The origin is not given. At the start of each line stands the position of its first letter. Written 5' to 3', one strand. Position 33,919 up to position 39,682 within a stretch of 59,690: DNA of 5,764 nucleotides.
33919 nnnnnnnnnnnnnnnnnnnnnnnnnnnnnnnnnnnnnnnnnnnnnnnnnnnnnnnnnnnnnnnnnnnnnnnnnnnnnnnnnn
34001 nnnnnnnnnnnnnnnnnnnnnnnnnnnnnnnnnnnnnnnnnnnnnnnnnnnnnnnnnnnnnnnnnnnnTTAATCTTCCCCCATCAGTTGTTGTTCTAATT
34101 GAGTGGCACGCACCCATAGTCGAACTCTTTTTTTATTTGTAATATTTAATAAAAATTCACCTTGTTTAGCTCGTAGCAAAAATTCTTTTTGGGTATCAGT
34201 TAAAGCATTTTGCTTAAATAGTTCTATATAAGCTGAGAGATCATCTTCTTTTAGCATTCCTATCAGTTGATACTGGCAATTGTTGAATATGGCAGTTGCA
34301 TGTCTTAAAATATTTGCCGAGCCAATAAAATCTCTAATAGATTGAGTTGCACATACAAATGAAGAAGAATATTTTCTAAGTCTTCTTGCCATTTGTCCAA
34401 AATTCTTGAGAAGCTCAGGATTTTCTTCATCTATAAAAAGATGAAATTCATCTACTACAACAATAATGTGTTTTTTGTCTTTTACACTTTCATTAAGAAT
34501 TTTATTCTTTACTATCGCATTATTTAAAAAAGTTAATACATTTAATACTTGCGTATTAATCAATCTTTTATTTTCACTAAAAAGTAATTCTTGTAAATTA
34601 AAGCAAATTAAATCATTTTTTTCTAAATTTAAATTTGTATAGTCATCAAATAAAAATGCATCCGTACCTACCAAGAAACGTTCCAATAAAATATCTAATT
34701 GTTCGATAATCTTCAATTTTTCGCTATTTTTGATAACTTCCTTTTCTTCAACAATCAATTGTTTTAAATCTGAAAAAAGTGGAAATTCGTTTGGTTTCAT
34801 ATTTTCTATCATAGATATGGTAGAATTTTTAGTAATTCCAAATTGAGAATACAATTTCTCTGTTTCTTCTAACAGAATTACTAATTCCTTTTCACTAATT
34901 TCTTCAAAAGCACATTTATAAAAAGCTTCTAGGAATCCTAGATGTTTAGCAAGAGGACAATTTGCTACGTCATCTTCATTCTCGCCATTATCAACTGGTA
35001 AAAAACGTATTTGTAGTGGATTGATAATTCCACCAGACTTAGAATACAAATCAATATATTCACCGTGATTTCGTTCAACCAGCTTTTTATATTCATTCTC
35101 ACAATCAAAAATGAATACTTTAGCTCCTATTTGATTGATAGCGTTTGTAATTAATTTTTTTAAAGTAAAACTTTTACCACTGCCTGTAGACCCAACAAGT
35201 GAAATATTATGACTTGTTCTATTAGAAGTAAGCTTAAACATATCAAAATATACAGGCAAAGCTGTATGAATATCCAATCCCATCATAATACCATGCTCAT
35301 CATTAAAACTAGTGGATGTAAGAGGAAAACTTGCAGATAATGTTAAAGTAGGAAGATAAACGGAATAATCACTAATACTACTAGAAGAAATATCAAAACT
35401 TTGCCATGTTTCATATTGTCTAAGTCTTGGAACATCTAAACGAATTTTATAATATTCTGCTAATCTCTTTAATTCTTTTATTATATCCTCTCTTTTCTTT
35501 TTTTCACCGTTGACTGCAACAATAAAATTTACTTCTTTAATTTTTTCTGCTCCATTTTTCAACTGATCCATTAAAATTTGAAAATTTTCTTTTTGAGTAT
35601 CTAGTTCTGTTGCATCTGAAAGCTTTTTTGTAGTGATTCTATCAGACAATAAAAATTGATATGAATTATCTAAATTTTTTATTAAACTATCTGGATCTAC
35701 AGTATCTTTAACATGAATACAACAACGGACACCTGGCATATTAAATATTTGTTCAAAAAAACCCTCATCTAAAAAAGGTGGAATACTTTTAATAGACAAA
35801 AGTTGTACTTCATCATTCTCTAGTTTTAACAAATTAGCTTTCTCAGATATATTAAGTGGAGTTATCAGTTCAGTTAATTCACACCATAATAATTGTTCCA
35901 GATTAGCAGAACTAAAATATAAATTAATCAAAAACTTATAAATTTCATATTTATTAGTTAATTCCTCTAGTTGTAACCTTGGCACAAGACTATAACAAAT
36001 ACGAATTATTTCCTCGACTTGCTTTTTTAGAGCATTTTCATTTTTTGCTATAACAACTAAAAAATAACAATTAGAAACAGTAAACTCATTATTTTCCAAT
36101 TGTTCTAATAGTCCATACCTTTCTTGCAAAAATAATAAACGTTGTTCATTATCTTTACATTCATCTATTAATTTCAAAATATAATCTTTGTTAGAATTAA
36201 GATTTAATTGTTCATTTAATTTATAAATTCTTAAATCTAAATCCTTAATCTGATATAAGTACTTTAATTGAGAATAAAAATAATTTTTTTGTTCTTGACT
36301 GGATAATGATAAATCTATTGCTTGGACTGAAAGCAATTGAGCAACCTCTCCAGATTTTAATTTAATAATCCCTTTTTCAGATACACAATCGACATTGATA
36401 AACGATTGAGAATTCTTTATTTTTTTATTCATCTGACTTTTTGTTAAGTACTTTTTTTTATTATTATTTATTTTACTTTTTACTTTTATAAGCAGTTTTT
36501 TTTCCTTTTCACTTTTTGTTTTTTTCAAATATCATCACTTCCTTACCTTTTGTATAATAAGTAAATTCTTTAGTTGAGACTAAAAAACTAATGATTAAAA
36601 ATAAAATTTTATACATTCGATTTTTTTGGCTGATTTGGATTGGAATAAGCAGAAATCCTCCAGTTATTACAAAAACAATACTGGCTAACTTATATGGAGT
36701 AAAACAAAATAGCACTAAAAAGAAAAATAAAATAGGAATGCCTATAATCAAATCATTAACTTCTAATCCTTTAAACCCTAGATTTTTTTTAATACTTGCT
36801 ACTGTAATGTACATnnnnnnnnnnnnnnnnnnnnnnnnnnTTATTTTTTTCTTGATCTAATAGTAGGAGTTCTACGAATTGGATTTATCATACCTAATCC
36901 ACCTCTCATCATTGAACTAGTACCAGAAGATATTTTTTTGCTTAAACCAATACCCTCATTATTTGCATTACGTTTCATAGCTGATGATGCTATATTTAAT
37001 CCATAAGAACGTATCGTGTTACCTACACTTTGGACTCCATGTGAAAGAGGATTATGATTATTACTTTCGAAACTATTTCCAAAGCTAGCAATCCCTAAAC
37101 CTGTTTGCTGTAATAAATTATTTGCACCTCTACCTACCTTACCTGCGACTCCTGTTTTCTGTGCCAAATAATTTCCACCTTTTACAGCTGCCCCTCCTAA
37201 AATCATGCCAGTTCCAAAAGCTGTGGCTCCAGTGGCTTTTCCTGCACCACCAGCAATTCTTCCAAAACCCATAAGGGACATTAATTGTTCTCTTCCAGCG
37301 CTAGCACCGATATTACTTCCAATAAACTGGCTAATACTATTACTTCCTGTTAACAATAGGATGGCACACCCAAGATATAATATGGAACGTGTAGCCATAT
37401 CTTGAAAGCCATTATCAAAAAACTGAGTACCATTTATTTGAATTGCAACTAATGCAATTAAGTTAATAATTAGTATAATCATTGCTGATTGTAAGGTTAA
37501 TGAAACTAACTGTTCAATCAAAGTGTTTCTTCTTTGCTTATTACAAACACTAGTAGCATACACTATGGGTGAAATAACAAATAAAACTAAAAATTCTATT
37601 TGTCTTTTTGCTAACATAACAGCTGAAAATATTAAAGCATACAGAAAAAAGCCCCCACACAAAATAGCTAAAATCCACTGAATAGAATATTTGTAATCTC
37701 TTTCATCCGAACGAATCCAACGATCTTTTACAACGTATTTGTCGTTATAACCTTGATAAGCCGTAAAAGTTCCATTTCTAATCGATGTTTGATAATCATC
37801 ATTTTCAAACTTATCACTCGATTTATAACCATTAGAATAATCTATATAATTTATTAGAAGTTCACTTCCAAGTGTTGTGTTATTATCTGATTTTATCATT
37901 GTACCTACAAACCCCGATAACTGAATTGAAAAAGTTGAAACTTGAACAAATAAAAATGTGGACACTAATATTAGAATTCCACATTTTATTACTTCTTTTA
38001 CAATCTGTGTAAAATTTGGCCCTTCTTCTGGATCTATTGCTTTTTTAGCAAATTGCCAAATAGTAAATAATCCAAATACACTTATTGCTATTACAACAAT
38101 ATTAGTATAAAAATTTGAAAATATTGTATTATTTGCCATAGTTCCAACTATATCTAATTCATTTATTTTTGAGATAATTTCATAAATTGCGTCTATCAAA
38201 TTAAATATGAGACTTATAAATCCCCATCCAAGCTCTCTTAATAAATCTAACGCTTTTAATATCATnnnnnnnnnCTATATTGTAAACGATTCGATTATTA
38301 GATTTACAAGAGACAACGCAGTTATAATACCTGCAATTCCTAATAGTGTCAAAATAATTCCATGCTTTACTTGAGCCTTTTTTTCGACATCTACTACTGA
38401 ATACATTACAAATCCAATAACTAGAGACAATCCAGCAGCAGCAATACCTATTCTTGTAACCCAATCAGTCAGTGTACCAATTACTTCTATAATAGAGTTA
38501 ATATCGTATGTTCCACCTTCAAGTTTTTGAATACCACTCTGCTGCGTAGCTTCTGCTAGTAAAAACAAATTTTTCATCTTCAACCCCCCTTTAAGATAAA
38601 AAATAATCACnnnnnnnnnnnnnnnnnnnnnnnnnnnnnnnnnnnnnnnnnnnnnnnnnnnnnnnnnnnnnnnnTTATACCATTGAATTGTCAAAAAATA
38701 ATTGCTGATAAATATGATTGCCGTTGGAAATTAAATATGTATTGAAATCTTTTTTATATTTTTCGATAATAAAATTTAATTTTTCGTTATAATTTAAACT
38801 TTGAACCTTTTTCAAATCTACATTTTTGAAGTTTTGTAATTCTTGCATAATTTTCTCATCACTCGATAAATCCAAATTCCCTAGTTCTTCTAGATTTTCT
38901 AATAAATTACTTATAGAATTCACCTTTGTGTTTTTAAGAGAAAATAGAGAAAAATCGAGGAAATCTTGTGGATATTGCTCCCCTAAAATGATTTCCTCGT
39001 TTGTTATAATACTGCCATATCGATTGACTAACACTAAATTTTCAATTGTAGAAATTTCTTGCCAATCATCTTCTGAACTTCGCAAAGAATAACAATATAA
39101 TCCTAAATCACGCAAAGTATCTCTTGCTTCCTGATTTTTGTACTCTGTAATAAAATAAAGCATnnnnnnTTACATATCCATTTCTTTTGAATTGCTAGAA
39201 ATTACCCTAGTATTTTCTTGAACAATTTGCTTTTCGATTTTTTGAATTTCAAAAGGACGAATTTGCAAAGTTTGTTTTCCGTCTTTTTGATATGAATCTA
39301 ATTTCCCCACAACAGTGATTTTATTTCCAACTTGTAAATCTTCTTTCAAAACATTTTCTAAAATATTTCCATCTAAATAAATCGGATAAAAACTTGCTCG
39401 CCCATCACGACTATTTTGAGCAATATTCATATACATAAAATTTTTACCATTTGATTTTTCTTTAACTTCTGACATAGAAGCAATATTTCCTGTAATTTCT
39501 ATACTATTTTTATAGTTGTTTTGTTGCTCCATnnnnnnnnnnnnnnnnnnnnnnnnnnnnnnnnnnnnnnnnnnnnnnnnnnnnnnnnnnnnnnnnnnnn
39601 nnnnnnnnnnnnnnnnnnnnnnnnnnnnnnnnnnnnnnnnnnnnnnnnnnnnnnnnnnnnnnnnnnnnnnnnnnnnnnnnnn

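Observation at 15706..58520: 42.8-kb integrative conjugative element with base-pair-resolved serine-recombinase junctions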

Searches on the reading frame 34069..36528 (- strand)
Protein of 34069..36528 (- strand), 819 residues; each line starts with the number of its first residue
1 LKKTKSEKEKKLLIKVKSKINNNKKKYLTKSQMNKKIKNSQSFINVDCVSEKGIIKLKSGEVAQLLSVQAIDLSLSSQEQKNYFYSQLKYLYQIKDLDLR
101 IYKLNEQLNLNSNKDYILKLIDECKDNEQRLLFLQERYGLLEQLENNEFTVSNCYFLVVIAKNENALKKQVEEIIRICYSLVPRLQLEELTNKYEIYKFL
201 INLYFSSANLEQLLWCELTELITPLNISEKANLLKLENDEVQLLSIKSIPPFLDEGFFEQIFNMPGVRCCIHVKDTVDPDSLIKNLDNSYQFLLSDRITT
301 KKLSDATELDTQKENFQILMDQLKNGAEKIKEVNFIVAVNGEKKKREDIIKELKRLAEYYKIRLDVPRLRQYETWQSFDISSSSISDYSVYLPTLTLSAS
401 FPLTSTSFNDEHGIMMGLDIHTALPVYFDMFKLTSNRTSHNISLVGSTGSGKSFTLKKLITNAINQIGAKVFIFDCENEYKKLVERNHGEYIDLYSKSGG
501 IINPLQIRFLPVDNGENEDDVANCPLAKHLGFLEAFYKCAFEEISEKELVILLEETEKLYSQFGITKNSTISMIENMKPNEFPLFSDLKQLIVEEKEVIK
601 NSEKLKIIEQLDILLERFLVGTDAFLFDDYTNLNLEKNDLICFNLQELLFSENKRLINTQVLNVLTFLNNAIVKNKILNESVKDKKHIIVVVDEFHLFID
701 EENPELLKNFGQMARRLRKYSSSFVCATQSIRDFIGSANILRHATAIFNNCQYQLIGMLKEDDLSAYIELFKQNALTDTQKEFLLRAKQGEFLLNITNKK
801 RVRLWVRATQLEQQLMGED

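Call 7: search_protein_families(library=pfam, proteins=[window:34069-36528:-])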
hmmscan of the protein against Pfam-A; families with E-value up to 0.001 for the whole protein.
window:34069-36528:- (819 aa): 5 families
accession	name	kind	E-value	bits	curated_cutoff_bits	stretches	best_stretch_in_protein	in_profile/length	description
PF01935.23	DUF87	-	7.5e-13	49.5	23.2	1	424-519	12-99/220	Helicase HerA, central domain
PF13401.12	AAA_22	-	7.7e-05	23.4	27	0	440-479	6-44/130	AAA domain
PF25199.1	nSTAND_NTPase5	-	0.00015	22.1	34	0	434-480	36-82/145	Novel STAND NTPase 5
PF10412.15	TrwB_AAD_bind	-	0.00017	21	20.5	1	435-508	11-74/387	Type IV secretion-system coupling protein DNA-binding domain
PF01580.24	FtsK_SpoIIIE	-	0.0002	21.3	24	1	414-464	20-64/221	FtsK/SpoIIIE family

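Call 37: search_protein_families(library=ncbifam, proteins=[window:34069-36528:-], max_evalue=0.01)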
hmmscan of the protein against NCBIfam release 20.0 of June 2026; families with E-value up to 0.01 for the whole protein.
window:34069-36528:- (819 aa): 10 families
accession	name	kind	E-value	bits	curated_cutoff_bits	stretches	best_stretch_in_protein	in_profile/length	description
NF045975.1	VirB4_plasma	equivalog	4.9e-145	484.5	590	1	26-816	93-893/894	Mbov_0397 family ICE element conjugal transfer ATPase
NF045971.1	conju_CD1110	equivalog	4.6e-43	147.5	325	1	41-798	2-729/752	VirB4-like conjugal transfer ATPase, CD1110 family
TIGR02746.1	TraC-F-type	equivalog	9.6e-29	99.8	567.05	1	303-779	289-728/800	type IV secretion system protein TraC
TIGR00929.1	VirB4_CagE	subfamily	1.5e-26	92.9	643.1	1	424-798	422-740/792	VirB4 family type IV secretion/conjugal transfer ATPase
NF010278.0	PRK13721.1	subfamily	3e-13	48.6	1177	2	427-493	467-532/874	type IV secretion system protein TraC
NF010447.0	PRK13873.1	equivalog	6.5e-09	34.3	1020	1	622-788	587-733/815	conjugal transfer protein TrbE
TIGR03744.1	traC_PFL_4706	equivalog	3.8e-08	31.7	520.6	1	675-789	721-824/892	conjugative transfer ATPase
NF040819.1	helicase_HerA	equivalog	0.00021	19.9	970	0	423-489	144-206/561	DNA double-strand break repair helicase HerA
TIGR02928.1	TIGR02928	subfamily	0.00038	19.4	181.3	0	433-468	34-69/366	orc1/cdc6 family replication initiation protein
NF042943.1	HerA_antiphage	equivalog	0.00057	18.6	800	1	407-488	128-205/566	anti-phage-associated helicase HerA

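Call 58: search_dna_similar(query=window:34069-36528:-, collection=plasmids, mode=protein, max_rows=10)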
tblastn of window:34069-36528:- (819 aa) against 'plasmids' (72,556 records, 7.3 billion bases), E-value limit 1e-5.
Records with a match: 1452; places in all: 1474; records where one place covers at least 80% of the query: 91.
Best place of each record, by identity: <60% 1452.
By first word of the organism name: Bacillus 366; Enterococcus 136; Pseudomonas 110; Clostridium 109; Lactiplantibacillus 93; Staphylococcus 79; Listeria 67; Lacticaseibacillus 48; Priestia 41; Spiroplasma 38; and 92 more.
By predicted mobility (MOB-suite, as given by PLSDB): conjugative 771; non-mobilizable 398; mobilizable 283.
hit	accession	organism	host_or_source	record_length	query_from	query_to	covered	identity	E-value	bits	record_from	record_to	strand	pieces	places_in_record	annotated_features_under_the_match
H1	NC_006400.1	Spiroplasma kunkelii CR2-3x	Zea mays L.,whole organism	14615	27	817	97%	27.7%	9e-48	192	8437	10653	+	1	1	Mbov_0397 family ICE element conjugal transfer ATPase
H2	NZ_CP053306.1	Spiroplasma citri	Carrot,cell culture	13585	63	817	92%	28.2%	2e-49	196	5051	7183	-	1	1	none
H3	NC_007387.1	Spiroplasma citri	-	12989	63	817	92%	28.0%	2e-47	190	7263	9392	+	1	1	Mbov_0397 family ICE element conjugal transfer ATPase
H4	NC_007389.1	Spiroplasma citri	-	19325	63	817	92%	28.0%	9e-47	189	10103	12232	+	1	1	Mbov_0397 family ICE element conjugal transfer ATPase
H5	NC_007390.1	Spiroplasma citri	-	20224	63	817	92%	27.8%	5e-47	189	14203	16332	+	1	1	Mbov_0397 family ICE element conjugal transfer ATPase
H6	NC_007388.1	Spiroplasma citri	-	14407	63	817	92%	27.8%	2e-46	187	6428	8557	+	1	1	Mbov_0397 family ICE element conjugal transfer ATPase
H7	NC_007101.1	Spiroplasma citri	-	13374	63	817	92%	27.7%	9e-50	198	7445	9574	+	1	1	Mbov_0397 family ICE element conjugal transfer ATPase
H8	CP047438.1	Spiroplasma citri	Neoaliturus tenellus,cell culture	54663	63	817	92%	27.7%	1e-49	198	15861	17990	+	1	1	hypothetical protein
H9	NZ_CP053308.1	Spiroplasma citri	Carrot,cell culture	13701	63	817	92%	27.7%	1e-49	197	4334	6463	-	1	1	Mbov_0397 family ICE element conjugal transfer ATPase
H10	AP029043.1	Spiroplasma endosymbiont of Nesidiocoris tenuis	insect gut metagenome,Nesidiocoris ...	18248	63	817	92%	27.6%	6e-44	180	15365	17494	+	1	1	DUF853 family protein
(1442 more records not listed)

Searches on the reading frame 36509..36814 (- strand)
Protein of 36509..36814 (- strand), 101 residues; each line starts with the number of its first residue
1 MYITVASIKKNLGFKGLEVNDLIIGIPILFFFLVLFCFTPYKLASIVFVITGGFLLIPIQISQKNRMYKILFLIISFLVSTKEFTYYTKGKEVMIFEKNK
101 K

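Call 7: search_protein_families(library=pfam, proteins=[window:36509-36814:-])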
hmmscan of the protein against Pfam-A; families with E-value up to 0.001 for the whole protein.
window:36509-36814:- (101 aa): 0 families

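Call 37: search_protein_families(library=ncbifam, proteins=[window:36509-36814:-], max_evalue=0.01)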
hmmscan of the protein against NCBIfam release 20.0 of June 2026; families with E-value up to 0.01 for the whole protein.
window:36509-36814:- (101 aa): 1 family
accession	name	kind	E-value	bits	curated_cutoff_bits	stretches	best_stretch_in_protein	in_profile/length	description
NF045975.1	VirB4_plasma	equivalog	0.00025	18.9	590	1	10-89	11-99/894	Mbov_0397 family ICE element conjugal transfer ATPase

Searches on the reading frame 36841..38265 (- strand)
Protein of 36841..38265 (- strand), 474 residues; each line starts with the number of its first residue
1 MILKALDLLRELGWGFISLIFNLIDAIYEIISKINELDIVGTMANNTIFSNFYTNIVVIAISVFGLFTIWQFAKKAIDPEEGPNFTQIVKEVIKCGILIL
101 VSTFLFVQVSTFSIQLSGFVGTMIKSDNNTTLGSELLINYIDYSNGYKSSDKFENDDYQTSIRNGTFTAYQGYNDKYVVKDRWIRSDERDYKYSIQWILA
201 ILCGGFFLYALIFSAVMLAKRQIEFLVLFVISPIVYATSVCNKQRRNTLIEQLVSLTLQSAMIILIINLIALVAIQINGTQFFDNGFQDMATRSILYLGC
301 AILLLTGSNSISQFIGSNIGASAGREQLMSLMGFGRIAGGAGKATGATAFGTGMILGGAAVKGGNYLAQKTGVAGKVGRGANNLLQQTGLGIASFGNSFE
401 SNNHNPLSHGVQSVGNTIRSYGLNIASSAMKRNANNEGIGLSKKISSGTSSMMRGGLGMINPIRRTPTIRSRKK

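Call 7: search_protein_families(library=pfam, proteins=[window:36841-38265:-])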
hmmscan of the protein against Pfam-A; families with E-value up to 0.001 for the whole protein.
window:36841-38265:- (474 aa): 0 families

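Call 37: search_protein_families(library=ncbifam, proteins=[window:36841-38265:-], max_evalue=0.01)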
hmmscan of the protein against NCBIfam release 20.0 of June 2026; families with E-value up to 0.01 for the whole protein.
window:36841-38265:- (474 aa): 3 families
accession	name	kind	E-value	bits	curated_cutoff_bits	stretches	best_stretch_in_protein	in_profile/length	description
NF045890.1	conj_pls20_p028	equivalog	2.9e-22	79.1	150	2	132-338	170-376/377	pLS20_p028 family conjugation system transmembrane protein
NF045848.1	MMCAP2_0566_fam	domain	1.4e-19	70.6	90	1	11-322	7-319/322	MMCAP2_0566 family conjugal transfer protein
NF045889.1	ICE_Mbov_0396_TM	equivalog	1.1e-14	54.6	70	1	11-319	7-305/306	Mbov_0396 family ICE element transmembrane protein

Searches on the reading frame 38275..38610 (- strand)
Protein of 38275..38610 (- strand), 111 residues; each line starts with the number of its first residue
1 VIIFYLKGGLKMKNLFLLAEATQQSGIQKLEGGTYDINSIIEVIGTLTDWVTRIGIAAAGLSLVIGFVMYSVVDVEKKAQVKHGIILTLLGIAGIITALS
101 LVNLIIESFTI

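Call 7: search_protein_families(library=pfam, proteins=[window:38275-38610:-])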
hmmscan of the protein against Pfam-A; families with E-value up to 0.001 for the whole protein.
window:38275-38610:- (111 aa): 1 family
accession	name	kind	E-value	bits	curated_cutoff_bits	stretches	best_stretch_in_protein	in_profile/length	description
PF18895.5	T4SS_pilin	-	7.4e-07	29.6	26.6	1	39-105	4-71/71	Type IV secretion system pilin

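Call 37: search_protein_families(library=ncbifam, proteins=[window:38275-38610:-], max_evalue=0.01)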
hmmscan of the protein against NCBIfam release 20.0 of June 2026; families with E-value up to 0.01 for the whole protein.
window:38275-38610:- (111 aa): 1 family
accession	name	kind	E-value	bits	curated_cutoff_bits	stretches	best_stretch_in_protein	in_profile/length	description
NF045849.1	ICE_MMCAP2_0565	equivalog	0.0017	18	40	1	39-107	8-78/80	Mbov_0395 family pilin-like conjugal transfer protein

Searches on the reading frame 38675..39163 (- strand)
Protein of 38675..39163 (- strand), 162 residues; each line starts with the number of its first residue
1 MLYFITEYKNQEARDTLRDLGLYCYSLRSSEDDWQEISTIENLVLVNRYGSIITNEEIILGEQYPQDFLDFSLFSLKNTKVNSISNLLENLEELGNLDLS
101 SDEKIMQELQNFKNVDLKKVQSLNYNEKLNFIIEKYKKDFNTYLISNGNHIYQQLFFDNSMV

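Call 7: search_protein_families(library=pfam, proteins=[window:38675-39163:-])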
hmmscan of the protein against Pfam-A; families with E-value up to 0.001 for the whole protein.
window:38675-39163:- (162 aa): 1 family
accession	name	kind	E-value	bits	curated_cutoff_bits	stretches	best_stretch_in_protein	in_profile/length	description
PF18843.6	LPD28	-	1.9e-12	47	27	1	19-73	28-82/97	Large polyvalent protein associated domain 28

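Call 46: search_protein_families(library=ncbifam, proteins=[window:38675-39163:-], max_evalue=0.01)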
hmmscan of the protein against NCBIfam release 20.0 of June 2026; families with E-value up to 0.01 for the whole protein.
window:38675-39163:- (162 aa): 1 family
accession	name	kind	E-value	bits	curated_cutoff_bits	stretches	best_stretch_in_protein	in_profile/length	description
NF011006.0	PRK14432.1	equivalog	0.0065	17.1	105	1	36-74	53-91/92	acylphosphatase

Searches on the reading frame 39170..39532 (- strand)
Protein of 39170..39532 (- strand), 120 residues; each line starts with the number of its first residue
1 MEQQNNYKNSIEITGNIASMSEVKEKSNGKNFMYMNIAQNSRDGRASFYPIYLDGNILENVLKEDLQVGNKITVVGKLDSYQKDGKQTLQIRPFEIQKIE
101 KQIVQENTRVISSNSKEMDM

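Call 7: search_protein_families(library=pfam, proteins=[window:39170-39532:-])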
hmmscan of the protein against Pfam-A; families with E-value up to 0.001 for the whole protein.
window:39170-39532:- (120 aa): 2 families
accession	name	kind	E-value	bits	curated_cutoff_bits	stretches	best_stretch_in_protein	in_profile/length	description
PF00436.31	SSB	-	1.3e-08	35.2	26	1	9-88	2-88/104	Single-strand binding protein family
PF13742.12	tRNA_anti_2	-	7.7e-05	23.3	27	1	5-92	16-92/95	OB-fold nucleic acid binding domain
